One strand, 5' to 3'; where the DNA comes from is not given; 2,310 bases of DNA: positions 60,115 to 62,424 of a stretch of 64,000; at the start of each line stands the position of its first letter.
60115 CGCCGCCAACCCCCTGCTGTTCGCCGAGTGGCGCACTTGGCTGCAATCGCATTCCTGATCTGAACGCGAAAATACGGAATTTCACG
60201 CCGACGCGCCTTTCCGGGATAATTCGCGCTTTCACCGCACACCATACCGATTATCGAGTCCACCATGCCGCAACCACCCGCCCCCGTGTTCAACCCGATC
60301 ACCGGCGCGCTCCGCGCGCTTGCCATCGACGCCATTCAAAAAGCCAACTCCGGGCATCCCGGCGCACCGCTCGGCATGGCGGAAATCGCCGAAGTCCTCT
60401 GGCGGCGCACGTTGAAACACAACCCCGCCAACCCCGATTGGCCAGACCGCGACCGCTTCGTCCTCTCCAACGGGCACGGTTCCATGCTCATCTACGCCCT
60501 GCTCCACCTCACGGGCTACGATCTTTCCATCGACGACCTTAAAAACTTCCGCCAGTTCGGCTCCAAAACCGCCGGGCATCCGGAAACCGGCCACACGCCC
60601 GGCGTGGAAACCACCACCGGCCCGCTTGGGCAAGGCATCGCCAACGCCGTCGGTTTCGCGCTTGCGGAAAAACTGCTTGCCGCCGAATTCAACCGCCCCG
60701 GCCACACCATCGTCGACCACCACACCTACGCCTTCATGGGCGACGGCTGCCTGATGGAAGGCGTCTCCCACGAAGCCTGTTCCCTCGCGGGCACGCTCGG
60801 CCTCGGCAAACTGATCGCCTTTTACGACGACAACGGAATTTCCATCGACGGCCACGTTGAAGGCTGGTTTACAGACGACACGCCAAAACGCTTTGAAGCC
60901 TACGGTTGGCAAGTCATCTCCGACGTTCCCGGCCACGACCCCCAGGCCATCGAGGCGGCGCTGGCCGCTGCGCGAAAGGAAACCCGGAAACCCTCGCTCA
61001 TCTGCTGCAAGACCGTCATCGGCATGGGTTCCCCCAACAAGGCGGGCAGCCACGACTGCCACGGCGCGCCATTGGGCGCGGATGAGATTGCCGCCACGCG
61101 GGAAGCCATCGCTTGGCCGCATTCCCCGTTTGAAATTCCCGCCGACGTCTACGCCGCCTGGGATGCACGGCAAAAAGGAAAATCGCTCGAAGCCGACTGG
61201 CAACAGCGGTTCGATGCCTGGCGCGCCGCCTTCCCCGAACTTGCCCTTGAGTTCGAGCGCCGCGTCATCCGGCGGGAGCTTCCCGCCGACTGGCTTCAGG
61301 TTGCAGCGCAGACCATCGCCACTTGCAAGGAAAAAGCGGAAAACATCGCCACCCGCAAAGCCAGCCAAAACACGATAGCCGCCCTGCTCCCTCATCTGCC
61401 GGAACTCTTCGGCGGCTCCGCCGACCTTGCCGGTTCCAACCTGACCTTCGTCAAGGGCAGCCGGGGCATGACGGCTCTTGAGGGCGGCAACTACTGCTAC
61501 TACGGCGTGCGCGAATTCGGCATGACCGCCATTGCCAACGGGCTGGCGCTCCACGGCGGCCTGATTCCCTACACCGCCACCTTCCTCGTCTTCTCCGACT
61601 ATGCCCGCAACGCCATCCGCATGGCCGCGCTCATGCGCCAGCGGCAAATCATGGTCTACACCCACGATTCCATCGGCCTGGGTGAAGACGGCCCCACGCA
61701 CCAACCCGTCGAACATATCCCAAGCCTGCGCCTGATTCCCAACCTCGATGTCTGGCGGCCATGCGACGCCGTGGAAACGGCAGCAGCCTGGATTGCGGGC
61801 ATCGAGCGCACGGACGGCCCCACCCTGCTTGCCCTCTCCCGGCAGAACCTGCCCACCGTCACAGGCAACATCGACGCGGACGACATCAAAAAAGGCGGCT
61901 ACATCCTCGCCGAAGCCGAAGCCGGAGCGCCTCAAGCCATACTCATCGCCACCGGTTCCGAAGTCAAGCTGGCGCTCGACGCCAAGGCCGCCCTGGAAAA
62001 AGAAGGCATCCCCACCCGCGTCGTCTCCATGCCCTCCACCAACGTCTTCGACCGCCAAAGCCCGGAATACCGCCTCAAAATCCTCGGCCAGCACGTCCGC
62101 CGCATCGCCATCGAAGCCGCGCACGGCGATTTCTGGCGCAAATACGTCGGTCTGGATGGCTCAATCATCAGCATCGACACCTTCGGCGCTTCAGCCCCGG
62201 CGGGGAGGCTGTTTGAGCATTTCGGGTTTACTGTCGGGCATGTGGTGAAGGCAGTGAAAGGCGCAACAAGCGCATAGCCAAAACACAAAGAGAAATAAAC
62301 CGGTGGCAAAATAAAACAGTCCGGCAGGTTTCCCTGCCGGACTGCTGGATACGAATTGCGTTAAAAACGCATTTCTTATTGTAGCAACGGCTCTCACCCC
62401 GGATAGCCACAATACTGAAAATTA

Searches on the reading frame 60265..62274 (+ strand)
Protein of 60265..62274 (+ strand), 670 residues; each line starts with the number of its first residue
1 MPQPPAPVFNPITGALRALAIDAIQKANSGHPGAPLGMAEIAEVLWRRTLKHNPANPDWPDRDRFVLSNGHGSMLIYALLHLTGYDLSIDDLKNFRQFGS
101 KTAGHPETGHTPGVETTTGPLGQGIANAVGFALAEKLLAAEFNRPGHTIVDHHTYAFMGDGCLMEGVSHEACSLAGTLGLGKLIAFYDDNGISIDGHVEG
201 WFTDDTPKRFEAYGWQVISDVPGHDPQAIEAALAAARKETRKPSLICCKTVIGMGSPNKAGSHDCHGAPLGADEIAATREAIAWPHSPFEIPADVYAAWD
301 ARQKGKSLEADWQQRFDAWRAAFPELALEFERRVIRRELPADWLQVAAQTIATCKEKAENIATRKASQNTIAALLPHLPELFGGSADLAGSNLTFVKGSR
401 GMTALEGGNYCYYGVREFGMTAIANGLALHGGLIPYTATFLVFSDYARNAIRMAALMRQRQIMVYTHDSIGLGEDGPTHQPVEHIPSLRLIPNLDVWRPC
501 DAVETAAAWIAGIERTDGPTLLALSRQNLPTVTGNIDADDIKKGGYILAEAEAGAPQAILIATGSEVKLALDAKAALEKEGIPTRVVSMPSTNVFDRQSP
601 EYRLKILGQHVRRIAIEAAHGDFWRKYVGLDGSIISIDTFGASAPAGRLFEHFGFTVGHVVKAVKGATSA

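Call 32: find_encoding_contigs(protein=window:60265-62274:+, flank=10000, max_places=6)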
Protein window:60265-62274:+ (670 aa): 3 contigs read that carry it; 3 places shown.
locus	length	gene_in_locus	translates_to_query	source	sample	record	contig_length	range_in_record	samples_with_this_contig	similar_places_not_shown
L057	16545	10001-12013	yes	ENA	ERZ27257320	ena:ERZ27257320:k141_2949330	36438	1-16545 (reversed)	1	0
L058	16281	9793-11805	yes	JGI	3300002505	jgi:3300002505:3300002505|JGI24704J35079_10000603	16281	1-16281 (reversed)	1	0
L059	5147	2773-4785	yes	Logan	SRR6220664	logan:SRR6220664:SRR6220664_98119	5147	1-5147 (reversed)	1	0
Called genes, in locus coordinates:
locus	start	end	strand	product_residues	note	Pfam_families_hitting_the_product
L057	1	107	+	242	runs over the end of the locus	PF07589:PEP_exosort_dom (weak)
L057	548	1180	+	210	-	PF02518:HATPase_c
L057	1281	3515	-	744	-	PF03971:IDH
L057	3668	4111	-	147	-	PF00293:NUDIX, PF14815:NUDIX_4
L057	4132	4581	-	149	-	PF00692:dUTPase, PF22769:DCD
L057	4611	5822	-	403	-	PF02441:Flavoprotein, PF04127:DFP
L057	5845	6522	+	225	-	PF20582:UPF0758_N, PF04002:RadC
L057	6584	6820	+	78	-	PF00830:Ribosomal_L28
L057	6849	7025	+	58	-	PF00471:Ribosomal_L33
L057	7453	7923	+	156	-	-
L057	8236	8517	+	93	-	PF05015:HigB-like_toxin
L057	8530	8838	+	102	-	PF01381:HTH_3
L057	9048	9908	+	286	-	PF00459:Inositol_P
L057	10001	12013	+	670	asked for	PF00456:Transketolase_N, PF13292:DXP_synthase_N (faint), PF02779:Transket_pyr, PF22613:Transketolase_C_1, PF02780:Transketolase_C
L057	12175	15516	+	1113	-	PF18470:Cas9_a (weak), PF13395:HNH_4, PF18541:RuvC_III, PF22702:Cas9_RuvC (weak)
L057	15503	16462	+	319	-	PF01867:Cas_Cas1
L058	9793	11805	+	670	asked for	PF00456:Transketolase_N, PF13292:DXP_synthase_N (faint), PF02779:Transket_pyr, PF22613:Transketolase_C_1, PF02780:Transketolase_C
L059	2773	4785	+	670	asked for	PF00456:Transketolase_N, PF13292:DXP_synthase_N (faint), PF02779:Transket_pyr, PF22613:Transketolase_C_1, PF02780:Transketolase_C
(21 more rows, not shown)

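Call 33: search_protein_families(library=ncbifam, proteins=[window:60265-62274:+], max_evalue=0.00001)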
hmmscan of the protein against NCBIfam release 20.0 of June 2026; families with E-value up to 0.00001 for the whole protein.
window:60265-62274:+ (670 aa): 9 families
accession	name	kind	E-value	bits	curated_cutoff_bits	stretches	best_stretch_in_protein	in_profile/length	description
TIGR00232.1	tktlase_bact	equivalog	3.2e-287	954.2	682.25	1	15-665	6-650/654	transketolase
NF004558.0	PRK05899.2-4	equivalog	2.2e-171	571.5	788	1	15-665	9-647/651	transketolase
NF004559.0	PRK05899.2-5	equivalog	7.1e-86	288.8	488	1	14-598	23-545/627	transketolase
NF004556.0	PRK05899.2-2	equivalog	1.2e-60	205.5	575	2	21-277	29-271/639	transketolase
TIGR00204.1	dxs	equivalog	1.2e-18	67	465.95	1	419-590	363-529/616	1-deoxy-D-xylulose-5-phosphate synthase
TIGR00759.1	aceE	equivalog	2.5e-12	45.6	859.9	1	33-219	105-288/885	pyruvate dehydrogenase (acetyl-transferring), homodimeric type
NF003933.0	PRK05444.2-2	equivalog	1.7e-10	40.1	395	0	24-259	39-256/606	1-deoxy-D-xylulose-5-phosphate synthase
NF008968.0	PRK12315.1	subfamily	6e-07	28.1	510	0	119-202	114-186/582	1-deoxy-D-xylulose-5-phosphate synthase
TIGR03186.1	AKGDH_not_PDH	exception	1.2e-06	27.1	1408.3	0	62-228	130-297/889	alpha-ketoglutarate dehydrogenase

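Call 36: search_protein_families(library=pfam, proteins=[L057:12175-15513:+, L057:15503-16459:+], max_evalue=0.001)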
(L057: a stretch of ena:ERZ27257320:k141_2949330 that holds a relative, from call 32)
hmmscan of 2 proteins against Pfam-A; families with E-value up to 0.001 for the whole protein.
L057:12175-15513:+ (1113 aa): 4 families
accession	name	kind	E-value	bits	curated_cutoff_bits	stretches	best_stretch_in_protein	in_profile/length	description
PF13395.12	HNH_4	-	7.9e-19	67.8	22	1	592-647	1-54/54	HNH endonuclease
PF18541.7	RuvC_III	-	8e-19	68.8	26.2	2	693-750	3-56/179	RuvC endonuclease subdomain 3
PF22702.2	Cas9_RuvC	-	1.2e-06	29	27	1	712-778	8-76/151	Cas9 RuvC domain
PF18470.6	Cas9_a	-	1.6e-05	25.1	26.9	1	249-342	7-98/221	Cas9 alpha-helical lobe domain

L057:15503-16459:+ (319 aa): 1 family
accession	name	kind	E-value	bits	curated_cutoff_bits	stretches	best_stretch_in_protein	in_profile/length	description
PF01867.21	Cas_Cas1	-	2.5e-30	106.1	22.3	1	9-229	5-247/283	CRISPR associated protein Cas1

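Call 37: search_protein_families(library=ncbifam, proteins=[L057:12175-15513:+, L057:15503-16459:+], max_evalue=0.001)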
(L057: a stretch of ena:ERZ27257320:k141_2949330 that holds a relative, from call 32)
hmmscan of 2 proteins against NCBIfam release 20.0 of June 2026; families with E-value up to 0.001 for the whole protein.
L057:12175-15513:+ (1113 aa): 2 families
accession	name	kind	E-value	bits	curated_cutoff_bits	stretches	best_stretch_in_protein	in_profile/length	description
TIGR01865.2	cas_Csn1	equivalog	5.1e-230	766.7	100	1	10-1100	2-1070/1070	type II CRISPR RNA-guided endonuclease Cas9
NF049971.1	CRISPR_Cas9d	exception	1.8e-37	129.5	375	1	503-790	463-744/986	type II CRISPR RNA-guided endonuclease Cas9d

L057:15503-16459:+ (319 aa): 9 families
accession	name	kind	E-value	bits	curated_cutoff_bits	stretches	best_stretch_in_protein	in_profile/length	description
TIGR03639.1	cas1_NMENI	exception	3.7e-83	279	120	1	3-275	1-277/278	type II CRISPR-associated endonuclease Cas1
TIGR00287.1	cas1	equivalog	5e-24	85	71.7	1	13-231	10-253/327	CRISPR-associated endonuclease Cas1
NF049935.1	cas4g_cas1g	exception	2.5e-18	65.9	560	1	14-224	226-459/546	CRISPR-associated endonuclease Cas4g/Cas1g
TIGR04093.1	cas1_CYANO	exception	7.8e-18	64.5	385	1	24-225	28-249/334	type I-D CRISPR-associated endonuclease Cas1d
TIGR03641.1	cas1_HMARI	exception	1e-11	44.7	304.1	1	6-225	3-238/324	type I-B CRISPR-associated endonuclease Cas1b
TIGR03640.1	cas1_DVULG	exception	1.5e-11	44.1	385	1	15-224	18-253/340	type I-C CRISPR-associated endonuclease Cas1c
TIGR03638.1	cas1_ECOLI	exception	8.7e-10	38.3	215.6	1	12-211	19-212/269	type I-E CRISPR-associated endonuclease Cas1e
TIGR03983.1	cas1_MYXAN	equivalog_domain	6.4e-09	35.2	358.05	1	171-228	206-264/347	type I-MYXAN CRISPR-associated endonuclease Cas1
TIGR04329.1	cas1_PREFRAN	exception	1.1e-08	34.6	300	1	45-231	52-249/317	type V CRISPR-associated endonuclease Cas1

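Call 43: search_solved_structures(query=L057:12175-15513:+, max_evalue=1e-50, show_alignments=1)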
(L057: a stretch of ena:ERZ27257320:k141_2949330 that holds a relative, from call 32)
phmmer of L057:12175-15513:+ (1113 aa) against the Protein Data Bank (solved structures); distinct sequences matched with E-value up to 1e-50: 26.
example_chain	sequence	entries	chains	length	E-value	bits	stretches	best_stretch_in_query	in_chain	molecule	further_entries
8ja0_A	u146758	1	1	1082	1.1e-241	808.2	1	10-1100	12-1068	CRISPR-associated endonuclease Cas9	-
6kc8_A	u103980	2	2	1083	1.1e-241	808.2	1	10-1100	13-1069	CRISPR-associated endonuclease Cas9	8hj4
6jdq_A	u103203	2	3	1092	1.2e-241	808.2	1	10-1100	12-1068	CRISPR-associated endonuclease Cas9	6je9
6jdv_A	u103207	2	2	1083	2.5e-240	803.8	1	10-1100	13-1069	CRISPR-associated endonuclease Cas9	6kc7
6je4_A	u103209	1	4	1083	2.9e-239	800.3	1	11-1100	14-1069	CRISPR-associated endonuclease Cas9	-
8hnt_A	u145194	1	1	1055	4.4e-227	759.9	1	11-1109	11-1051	CRISPR-associated endonuclease Cas9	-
8hnw_A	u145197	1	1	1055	9.7e-226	755.5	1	11-1109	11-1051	CRISPR-associated endonuclease Cas9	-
8hnv_A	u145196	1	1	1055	1.1e-224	752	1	11-1109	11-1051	CRISPR-associated endonuclease Cas9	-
6je3_A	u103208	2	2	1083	4.8e-208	696.9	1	10-1100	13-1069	CRISPR-associated endonuclease Cas9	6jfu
8jtj_A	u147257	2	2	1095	8.5e-194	649.7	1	11-1113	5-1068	CRISPR-associated endonuclease Cas9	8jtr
9ar4_A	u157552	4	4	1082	8.6e-194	649.7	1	11-1113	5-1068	CRISPR-associated endonuclease Cas9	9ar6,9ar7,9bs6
8uza_A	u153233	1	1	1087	1.5e-193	648.9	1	11-1113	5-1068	CRISPR-associated endonuclease Cas9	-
8uzb_A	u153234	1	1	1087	4.5e-192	644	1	11-1113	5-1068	CRISPR-associated endonuclease Cas9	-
21dz_A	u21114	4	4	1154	1.5e-166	559.5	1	11-1107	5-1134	CRISPR-associated endonuclease Cas9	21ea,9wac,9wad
8x5v_A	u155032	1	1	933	2.4e-129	436.3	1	10-534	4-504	BlCas9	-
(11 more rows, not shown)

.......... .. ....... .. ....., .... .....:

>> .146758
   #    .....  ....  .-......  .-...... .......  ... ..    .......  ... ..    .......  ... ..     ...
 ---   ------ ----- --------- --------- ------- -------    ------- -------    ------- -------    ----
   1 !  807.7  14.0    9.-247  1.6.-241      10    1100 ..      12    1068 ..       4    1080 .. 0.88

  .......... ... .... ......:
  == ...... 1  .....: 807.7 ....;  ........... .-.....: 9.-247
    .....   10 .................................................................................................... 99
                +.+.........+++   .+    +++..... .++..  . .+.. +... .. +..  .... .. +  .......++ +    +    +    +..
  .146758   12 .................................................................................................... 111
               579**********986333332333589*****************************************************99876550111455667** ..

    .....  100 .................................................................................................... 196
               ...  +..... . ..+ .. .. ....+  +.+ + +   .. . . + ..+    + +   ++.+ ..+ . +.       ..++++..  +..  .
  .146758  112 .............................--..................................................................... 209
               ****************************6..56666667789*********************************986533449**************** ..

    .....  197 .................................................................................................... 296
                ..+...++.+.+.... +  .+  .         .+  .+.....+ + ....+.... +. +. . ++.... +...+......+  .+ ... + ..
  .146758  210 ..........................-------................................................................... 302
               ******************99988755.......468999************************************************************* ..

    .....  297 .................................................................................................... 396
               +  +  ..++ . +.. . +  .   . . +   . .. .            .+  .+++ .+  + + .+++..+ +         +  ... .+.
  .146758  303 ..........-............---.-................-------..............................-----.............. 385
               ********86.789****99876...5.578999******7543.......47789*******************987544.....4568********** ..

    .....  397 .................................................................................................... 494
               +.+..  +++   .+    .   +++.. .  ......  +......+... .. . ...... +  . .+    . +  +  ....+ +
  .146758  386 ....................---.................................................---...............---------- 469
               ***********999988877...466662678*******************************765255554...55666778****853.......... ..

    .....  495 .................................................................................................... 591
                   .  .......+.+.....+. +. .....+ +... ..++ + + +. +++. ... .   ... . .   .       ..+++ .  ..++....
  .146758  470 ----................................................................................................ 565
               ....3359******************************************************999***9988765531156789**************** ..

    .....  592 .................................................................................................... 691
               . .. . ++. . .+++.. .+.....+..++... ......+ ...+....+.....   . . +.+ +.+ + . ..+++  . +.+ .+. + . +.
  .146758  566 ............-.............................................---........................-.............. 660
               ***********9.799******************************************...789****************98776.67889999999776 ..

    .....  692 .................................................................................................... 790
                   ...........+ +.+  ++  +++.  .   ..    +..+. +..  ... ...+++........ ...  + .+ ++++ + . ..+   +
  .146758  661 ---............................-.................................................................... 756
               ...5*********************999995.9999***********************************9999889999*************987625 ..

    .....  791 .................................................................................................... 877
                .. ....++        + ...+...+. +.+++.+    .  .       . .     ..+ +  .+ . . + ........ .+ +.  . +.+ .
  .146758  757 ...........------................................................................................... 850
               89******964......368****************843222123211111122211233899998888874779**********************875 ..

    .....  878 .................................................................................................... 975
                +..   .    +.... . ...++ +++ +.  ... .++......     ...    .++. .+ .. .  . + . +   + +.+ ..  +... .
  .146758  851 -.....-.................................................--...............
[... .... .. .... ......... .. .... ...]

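Call 58: list_cluster_members(proteins=[L057:12175-15513:+, window:60265-62274:+])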
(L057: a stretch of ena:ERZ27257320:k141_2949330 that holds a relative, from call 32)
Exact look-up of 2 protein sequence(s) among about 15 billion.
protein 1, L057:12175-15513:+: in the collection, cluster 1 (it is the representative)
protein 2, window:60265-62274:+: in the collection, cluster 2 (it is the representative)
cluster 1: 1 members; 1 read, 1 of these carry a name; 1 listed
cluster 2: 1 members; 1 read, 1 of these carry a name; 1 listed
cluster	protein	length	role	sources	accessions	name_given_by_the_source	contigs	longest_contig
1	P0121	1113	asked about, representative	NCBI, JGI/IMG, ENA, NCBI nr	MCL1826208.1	MAG: type II CRISPR RNA-guided endonuclease Cas9 [Betaproteobacteria bacterium] | type II CRISPR RNA-guided endonuclease Cas9 [Betaproteobacteria bacterium]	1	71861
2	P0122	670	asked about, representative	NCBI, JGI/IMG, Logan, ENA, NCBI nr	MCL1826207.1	MAG: transketolase [Betaproteobacteria bacterium] | transketolase [Betaproteobacteria bacterium]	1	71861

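Call 59: find_encoding_contigs(protein=P0121, flank=10000, max_places=6)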
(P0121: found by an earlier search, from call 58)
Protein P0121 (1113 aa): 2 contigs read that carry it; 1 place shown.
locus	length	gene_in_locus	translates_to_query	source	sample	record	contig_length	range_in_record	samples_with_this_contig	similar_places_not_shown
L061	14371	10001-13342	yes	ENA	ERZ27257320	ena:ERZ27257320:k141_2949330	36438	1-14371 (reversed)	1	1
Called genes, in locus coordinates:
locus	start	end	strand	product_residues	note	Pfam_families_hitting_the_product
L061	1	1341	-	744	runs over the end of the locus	PF03971:IDH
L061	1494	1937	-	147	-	PF00293:NUDIX, PF14815:NUDIX_4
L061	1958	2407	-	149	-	PF00692:dUTPase, PF22769:DCD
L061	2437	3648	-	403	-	PF02441:Flavoprotein, PF04127:DFP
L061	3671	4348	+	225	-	PF20582:UPF0758_N, PF04002:RadC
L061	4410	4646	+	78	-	PF00830:Ribosomal_L28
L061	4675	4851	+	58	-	PF00471:Ribosomal_L33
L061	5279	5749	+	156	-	-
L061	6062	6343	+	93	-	PF05015:HigB-like_toxin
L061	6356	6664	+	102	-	PF01381:HTH_3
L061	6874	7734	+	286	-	PF00459:Inositol_P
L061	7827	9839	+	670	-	PF00456:Transketolase_N, PF13292:DXP_synthase_N (faint), PF02779:Transket_pyr, PF22613:Transketolase_C_1, PF02780:Transketolase_C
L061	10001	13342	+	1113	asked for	PF18470:Cas9_a (weak), PF13395:HNH_4, PF18541:RuvC_III, PF22702:Cas9_RuvC (weak)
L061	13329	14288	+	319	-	PF01867:Cas_Cas1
